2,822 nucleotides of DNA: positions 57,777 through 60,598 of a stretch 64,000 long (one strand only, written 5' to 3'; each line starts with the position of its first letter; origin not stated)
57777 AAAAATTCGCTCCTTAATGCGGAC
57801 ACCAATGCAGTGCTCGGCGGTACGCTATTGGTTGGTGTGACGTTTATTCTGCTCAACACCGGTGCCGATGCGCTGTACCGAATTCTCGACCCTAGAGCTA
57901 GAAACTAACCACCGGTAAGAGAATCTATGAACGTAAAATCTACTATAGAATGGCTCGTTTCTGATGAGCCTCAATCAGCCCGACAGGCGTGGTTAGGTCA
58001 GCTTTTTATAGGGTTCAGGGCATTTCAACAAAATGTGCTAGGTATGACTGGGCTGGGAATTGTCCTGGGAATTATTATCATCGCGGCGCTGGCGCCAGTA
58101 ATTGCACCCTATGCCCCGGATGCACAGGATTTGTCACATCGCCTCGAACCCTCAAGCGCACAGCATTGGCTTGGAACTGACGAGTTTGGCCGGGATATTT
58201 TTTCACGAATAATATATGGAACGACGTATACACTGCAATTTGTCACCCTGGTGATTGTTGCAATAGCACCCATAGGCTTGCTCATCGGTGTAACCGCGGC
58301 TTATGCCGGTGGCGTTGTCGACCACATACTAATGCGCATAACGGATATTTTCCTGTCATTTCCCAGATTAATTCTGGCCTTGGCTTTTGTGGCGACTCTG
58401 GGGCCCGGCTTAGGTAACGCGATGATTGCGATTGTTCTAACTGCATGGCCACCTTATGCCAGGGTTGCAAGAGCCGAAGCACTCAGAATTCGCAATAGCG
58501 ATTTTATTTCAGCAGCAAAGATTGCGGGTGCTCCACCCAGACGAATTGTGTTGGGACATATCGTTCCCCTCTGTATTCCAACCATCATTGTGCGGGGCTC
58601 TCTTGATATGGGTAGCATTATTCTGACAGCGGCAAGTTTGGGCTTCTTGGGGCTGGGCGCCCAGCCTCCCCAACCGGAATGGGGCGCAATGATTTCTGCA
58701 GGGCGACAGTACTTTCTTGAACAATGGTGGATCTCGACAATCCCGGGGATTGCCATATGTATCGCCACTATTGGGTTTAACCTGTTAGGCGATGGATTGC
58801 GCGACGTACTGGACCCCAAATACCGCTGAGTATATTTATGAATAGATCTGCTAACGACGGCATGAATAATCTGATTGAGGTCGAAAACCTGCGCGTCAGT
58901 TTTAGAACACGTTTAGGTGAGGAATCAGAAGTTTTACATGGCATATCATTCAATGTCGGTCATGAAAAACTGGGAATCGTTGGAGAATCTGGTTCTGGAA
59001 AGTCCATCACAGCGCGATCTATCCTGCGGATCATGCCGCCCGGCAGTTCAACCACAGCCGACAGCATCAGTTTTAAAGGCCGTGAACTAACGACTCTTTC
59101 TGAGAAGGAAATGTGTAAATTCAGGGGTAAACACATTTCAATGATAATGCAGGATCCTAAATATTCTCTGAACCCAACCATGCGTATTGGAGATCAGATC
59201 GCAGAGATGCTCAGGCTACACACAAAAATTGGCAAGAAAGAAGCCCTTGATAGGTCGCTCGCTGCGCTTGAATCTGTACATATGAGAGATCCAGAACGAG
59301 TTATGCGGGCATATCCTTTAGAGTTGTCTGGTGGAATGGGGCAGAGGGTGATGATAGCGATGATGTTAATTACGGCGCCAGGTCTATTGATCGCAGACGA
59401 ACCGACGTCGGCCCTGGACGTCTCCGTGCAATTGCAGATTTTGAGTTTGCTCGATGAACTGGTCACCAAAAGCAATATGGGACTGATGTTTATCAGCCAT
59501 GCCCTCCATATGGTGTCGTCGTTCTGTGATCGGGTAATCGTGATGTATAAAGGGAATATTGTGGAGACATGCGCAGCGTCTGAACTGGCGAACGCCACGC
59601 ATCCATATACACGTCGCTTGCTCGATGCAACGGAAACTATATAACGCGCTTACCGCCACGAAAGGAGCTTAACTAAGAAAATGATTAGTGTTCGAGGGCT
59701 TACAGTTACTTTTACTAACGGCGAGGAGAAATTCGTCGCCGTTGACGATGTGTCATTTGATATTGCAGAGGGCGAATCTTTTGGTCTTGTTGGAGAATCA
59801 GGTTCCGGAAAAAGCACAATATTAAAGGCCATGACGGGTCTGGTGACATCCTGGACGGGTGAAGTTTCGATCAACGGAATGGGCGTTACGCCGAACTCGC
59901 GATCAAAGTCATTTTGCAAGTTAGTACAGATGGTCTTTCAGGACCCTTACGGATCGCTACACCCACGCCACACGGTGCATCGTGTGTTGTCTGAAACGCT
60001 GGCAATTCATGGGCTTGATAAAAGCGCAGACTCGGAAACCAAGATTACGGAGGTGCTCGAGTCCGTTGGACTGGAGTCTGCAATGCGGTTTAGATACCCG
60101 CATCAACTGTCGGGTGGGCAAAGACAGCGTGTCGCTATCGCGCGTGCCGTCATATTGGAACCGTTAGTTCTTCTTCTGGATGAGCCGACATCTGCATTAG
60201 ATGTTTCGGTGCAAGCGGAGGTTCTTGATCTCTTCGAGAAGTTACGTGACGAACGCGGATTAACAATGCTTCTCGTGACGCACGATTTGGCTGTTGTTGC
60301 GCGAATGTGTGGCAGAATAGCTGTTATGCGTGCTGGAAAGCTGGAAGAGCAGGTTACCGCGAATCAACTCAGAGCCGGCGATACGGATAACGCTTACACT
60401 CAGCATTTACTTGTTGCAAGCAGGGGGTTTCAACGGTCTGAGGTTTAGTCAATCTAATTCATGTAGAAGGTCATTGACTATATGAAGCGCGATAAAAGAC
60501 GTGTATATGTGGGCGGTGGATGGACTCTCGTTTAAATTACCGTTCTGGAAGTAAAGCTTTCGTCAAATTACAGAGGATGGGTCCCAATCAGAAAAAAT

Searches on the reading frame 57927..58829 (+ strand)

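Call 14: search_protein_families(library=pfam, proteins=[window:57927-58829:+])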
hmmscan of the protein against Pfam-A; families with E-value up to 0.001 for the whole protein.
window:57927-58829:+ (300 aa): 2 families
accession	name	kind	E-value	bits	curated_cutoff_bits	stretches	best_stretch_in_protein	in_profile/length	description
PF00528.27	BPD_transp_1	-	6.7e-34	117.7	26.4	1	117-300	1-183/184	Binding-protein-dependent transport system inner membrane component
PF12911.12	OppC_N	-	6.4e-11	42.4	23.9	1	30-75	7-52/53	N-terminal TM domain of oligopeptide transport permease C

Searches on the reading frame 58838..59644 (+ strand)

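Call 14: search_protein_families(library=pfam, proteins=[window:58838-59644:+])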
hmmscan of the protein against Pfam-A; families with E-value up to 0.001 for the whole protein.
window:58838-59644:+ (268 aa): 1 family
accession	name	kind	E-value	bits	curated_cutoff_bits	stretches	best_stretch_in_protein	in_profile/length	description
PF00005.33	ABC_tran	-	1.4e-25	91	25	1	34-191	2-137/137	ABC transporter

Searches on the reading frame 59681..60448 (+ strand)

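Call 14: search_protein_families(library=pfam, proteins=[window:59681-60448:+])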
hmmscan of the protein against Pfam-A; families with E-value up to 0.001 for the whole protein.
window:59681-60448:+ (255 aa): 6 families
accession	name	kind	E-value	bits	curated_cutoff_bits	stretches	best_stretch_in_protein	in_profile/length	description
PF00005.33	ABC_tran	-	2.5e-33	116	25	1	22-171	2-137/137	ABC transporter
PF13304.12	AAA_21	-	1.1e-09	39.2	27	1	138-206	233-303/304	AAA domain, putative AbiEii toxin, Type IV TA system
PF02463.25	SMC_N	-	9e-07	29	40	1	35-209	28-205/220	RecF/RecN/SMC N terminal domain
PF13555.12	AAA_29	-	8e-06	25.9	27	1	22-63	13-53/61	P-loop containing region of AAA domain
PF03193.22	RsgA_GTPase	-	0.00052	20.3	30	1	20-64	96-139/174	RsgA GTPase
PF13401.12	AAA_22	-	0.00073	20.3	27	0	36-103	10-33/130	AAA domain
